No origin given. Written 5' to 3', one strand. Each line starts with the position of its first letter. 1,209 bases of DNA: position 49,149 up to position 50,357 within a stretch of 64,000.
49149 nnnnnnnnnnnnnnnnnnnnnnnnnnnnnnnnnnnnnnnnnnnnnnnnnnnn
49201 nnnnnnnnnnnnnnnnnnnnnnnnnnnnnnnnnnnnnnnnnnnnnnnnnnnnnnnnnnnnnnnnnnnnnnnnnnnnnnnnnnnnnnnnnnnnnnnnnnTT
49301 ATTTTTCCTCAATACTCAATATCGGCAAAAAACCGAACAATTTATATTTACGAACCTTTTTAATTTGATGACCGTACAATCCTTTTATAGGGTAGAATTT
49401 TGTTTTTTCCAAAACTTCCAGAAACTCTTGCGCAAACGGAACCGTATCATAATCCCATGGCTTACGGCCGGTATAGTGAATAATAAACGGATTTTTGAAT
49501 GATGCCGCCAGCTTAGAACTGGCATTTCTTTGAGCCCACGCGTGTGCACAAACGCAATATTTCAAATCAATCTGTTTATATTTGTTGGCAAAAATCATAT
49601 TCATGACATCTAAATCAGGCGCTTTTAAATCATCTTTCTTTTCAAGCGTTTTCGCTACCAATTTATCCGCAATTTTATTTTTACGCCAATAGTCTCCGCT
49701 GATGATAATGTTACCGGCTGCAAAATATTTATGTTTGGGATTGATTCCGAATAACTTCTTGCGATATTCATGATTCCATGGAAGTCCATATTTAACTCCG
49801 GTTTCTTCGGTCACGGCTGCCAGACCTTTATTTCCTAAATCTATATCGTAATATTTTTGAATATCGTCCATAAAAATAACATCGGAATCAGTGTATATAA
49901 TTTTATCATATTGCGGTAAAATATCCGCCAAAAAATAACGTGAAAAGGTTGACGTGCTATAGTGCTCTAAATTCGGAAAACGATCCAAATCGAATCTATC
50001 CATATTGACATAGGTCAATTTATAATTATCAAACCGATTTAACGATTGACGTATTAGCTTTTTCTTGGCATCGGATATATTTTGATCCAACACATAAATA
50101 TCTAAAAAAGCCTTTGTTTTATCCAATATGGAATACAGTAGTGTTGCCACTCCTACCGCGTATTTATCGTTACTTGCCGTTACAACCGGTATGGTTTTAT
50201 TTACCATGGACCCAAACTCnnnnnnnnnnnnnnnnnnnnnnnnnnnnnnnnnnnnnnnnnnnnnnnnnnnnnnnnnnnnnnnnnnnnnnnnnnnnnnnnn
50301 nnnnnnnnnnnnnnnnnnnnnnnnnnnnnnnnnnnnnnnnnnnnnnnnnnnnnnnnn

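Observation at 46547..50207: Four unrelated glycan-synthesis enzymes share one C-terminal tail whose codons also provide the next gene's ribosome-binding site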

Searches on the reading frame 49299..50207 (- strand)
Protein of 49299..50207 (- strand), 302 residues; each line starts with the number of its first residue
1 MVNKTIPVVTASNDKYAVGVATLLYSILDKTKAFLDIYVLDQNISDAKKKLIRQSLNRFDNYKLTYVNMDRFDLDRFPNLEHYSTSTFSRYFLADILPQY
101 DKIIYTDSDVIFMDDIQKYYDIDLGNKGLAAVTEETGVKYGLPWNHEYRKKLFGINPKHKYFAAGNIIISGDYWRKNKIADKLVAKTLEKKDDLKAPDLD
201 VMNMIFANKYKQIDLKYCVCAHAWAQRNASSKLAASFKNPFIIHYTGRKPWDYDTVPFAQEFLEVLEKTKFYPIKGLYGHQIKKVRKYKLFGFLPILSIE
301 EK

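Call 3: search_protein_families(library=pfam, proteins=[window:49299-50207:-], max_evalue=0.01)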
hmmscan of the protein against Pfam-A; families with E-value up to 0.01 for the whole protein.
window:49299-50207:- (302 aa): 2 families
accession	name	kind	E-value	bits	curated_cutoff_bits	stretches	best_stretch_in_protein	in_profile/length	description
PF01501.26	Glyco_transf_8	-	3.9e-45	154.8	24.3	1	8-254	2-252/253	Glycosyl transferase family 8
PF18404.7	Glyco_transf_24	-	3.7e-06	27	25.7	1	11-226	7-225/268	Glucosyltransferase 24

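Call 6: search_protein_families(library=ncbifam, proteins=[window:49299-50207:-], max_evalue=0.01)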
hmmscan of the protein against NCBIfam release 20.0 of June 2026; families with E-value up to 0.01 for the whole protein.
window:49299-50207:- (302 aa): 1 family
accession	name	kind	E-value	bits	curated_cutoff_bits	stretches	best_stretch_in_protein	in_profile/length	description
NF011718.0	PRK15171.1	equivalog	4e-20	72.2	461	1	16-268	38-290/337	lipopolysaccharide 3-alpha-galactosyltransferase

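Call 9: find_homologous_proteins(query=window:49299-50207:-)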
Query window:49299-50207:- (302 aa): 9 proteins with E <= 0.001 among 797 candidates.
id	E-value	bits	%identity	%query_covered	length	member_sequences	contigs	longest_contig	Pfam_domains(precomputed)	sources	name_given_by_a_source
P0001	3.6e-199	678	99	100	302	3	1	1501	PF01501.27,PF18404.8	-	-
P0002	9.3e-165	565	81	99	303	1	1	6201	PF01501.27,PF18404.8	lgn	-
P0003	1.8e-158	545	79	99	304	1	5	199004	PF01501.27,PF18404.8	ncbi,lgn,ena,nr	ncbi:MAG: glycosyltransferase family 8 protein [Alphaproteobacteria bacterium]|nr:glycosyltransferas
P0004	9.3e-120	418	66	91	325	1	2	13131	PF01501.27,PF18404.8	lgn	-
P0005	1.1e-115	404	65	89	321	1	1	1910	PF01501.27,PF18404.8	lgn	-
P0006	7.7e-82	293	48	99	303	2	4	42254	PF01501.27,PF18404.8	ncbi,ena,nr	ncbi:MAG: glycosyltransferase family 8 protein [Alphaproteobacteria bacterium]|nr:glycosyltransferas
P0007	5.3e-53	198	39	100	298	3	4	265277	PF01501.27,PF18404.8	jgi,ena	-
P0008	7.5e-51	191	39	100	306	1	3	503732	PF01501.27,PF18404.8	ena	-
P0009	1.3e-15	76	28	80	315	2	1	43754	PF01501.27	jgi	jgi:lipopolysaccharide biosynthesis glycosyltransferase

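Call 12: find_encoding_contigs(protein=P0003, flank=10000, max_places=2)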
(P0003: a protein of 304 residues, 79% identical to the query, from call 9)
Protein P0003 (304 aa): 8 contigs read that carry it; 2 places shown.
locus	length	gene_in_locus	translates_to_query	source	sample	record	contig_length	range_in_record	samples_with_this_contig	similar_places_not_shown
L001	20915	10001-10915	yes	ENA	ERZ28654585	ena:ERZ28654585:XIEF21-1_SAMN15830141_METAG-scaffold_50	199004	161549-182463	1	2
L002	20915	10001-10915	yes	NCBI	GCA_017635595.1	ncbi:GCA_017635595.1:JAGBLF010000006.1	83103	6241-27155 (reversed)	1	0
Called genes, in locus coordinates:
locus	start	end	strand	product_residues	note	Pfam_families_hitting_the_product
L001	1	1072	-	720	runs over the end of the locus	-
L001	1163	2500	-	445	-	-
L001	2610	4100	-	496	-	PF13181:TPR_8 (faint), PF14559:TPR_19 (faint), PF07719:TPR_2 (faint), PF13424:TPR_12 (weak), PF17874:TPR_MalT (weak), PF25063:ARM_TT21_C (weak), PF13424:TPR_12, PF00515:TPR_1 (weak), +1 more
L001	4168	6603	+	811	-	PF20437:LonC_helical, PF13654:AAA_32, PF20436:LonB_AAA-LID, PF05362:Lon_C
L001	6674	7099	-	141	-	-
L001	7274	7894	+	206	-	PF00574:CLP_protease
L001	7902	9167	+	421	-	PF06689:zf-C4_ClpX, PF00493:MCM (faint), PF00004:AAA, PF07724:AAA_2, PF07728:AAA_5 (weak), PF10431:ClpB_D2-small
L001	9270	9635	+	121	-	-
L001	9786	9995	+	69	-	-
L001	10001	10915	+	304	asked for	PF01501:Glyco_transf_8, PF18404:Glyco_transf_24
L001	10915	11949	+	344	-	PF00535:Glycos_transf_2, PF10111:Glyco_tranf_2_2, PF13641:Glyco_tranf_2_3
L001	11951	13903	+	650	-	PF00535:Glycos_transf_2, PF10111:Glyco_tranf_2_2 (weak), PF00534:Glycos_transf_1, PF13692:Glyco_trans_1_4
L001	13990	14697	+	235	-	PF00535:Glycos_transf_2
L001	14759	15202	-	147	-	PF05099:TerB (faint)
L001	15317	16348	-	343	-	PF00154:RecA_N, PF08423:Rad51, PF06745:ATPase (weak), PF01637:ATPase_2 (weak), PF27531:MT3502_N (weak), PF21096:RecA_C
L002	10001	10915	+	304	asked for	PF01501:Glyco_transf_8, PF18404:Glyco_transf_24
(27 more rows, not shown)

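Call 13: find_encoding_contigs(protein=P0007, flank=10000, max_places=2)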
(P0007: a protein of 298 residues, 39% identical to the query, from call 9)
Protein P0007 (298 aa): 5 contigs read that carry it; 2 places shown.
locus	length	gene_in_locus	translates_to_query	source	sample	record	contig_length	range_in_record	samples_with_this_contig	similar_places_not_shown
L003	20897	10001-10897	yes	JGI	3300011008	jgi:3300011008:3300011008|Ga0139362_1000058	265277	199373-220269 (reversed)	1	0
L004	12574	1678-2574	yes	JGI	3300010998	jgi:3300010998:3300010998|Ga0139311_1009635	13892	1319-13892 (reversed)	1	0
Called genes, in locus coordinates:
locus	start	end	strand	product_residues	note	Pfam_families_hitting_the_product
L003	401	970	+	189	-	PF00186:DHFR_1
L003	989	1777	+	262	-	PF00303:Thymidylat_synt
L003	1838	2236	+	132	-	PF03819:MazG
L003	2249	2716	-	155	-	PF12710:HAD (faint), PF00702:Hydrolase (weak), PF08282:Hydrolase_3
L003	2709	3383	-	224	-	PF02348:CTP_transf_3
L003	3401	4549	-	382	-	PF00535:Glycos_transf_2, PF10111:Glyco_tranf_2_2, PF13641:Glyco_tranf_2_3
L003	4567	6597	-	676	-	PF00535:Glycos_transf_2, PF10111:Glyco_tranf_2_2, PF13641:Glyco_tranf_2_3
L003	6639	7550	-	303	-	PF03102:NeuB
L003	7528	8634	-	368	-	PF13450:NAD_binding_8, PF03275:GLF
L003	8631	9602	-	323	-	PF14393:DUF4422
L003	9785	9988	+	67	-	-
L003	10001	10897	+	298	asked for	PF01501:Glyco_transf_8, PF18404:Glyco_transf_24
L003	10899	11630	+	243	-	PF00535:Glycos_transf_2, PF10111:Glyco_tranf_2_2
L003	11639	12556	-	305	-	PF01656:CbiA (faint), PF02881:SRP54_N, PF06414:Zeta_toxin (weak), PF13604:AAA_30 (faint), PF00448:SRP54, PF13671:AAA_33 (faint)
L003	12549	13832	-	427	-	PF00919:UPF0004, PF04055:Radical_SAM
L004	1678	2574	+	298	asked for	PF01501:Glyco_transf_8, PF18404:Glyco_transf_24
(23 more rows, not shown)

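Call 19: find_encoding_contigs(protein=P0006, flank=10000, max_places=1)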
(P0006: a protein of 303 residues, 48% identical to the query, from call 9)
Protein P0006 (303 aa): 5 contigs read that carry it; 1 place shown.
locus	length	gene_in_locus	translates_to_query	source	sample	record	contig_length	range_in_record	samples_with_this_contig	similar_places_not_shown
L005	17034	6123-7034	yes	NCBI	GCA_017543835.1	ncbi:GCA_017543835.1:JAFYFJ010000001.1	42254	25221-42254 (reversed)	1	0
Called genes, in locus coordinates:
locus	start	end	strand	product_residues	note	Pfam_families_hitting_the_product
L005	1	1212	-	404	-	?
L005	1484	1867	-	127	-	PF04076:BOF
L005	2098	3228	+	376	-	PF00535:Glycos_transf_2, PF10111:Glyco_tranf_2_2, PF13506:Glyco_transf_21 (weak), PF13641:Glyco_tranf_2_3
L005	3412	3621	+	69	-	-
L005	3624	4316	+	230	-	PF25084:LbH_EIF2B (weak), PF00132:Hexapep, PF14602:Hexapep_2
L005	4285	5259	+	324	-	-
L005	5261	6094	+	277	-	PF00535:Glycos_transf_2, PF10111:Glyco_tranf_2_2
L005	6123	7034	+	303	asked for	PF01501:Glyco_transf_8, PF18404:Glyco_transf_24 (weak)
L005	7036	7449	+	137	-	PF01467:CTP_transf_like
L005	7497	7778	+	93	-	-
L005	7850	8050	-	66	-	-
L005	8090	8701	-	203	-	-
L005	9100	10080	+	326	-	PF01544:CorA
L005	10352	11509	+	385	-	-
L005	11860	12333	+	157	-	PF01252:Peptidase_A8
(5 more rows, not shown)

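Call 20: find_encoding_contigs(protein=P0008, flank=10000, max_places=1)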
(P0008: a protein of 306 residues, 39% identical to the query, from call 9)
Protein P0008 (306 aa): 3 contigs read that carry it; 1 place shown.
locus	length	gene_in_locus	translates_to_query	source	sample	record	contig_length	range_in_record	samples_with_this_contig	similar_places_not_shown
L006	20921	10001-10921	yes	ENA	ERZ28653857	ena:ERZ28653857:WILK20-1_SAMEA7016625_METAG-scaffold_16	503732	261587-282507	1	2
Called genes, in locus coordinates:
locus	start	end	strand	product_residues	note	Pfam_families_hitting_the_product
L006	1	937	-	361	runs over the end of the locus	-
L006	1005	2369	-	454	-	-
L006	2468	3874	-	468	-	PF07719:TPR_2 (faint), PF00515:TPR_1 (faint), PF13181:TPR_8 (faint), PF25063:ARM_TT21_C (faint), PF17874:TPR_MalT (faint), PF13374:TPR_10 (faint), PF13428:TPR_14 (faint), PF13424:TPR_12, +2 more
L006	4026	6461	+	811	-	PF20437:LonC_helical, PF13654:AAA_32, PF20436:LonB_AAA-LID, PF05362:Lon_C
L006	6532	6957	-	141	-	-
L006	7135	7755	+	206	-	PF00574:CLP_protease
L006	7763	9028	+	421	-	PF06689:zf-C4_ClpX, PF00493:MCM (faint), PF00004:AAA, PF07724:AAA_2, PF07728:AAA_5 (weak), PF10431:ClpB_D2-small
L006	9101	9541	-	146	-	PF05099:TerB (faint)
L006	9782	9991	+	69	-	-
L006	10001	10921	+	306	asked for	PF01501:Glyco_transf_8, PF18404:Glyco_transf_24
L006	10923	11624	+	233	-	PF04311:DUF459 (weak)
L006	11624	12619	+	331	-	PF00535:Glycos_transf_2, PF10111:Glyco_tranf_2_2, PF13641:Glyco_tranf_2_3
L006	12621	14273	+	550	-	PF11380:Stealth_CR2, PF00535:Glycos_transf_2, PF10111:Glyco_tranf_2_2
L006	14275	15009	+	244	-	PF00535:Glycos_transf_2, PF10111:Glyco_tranf_2_2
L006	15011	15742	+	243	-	PF00535:Glycos_transf_2, PF10111:Glyco_tranf_2_2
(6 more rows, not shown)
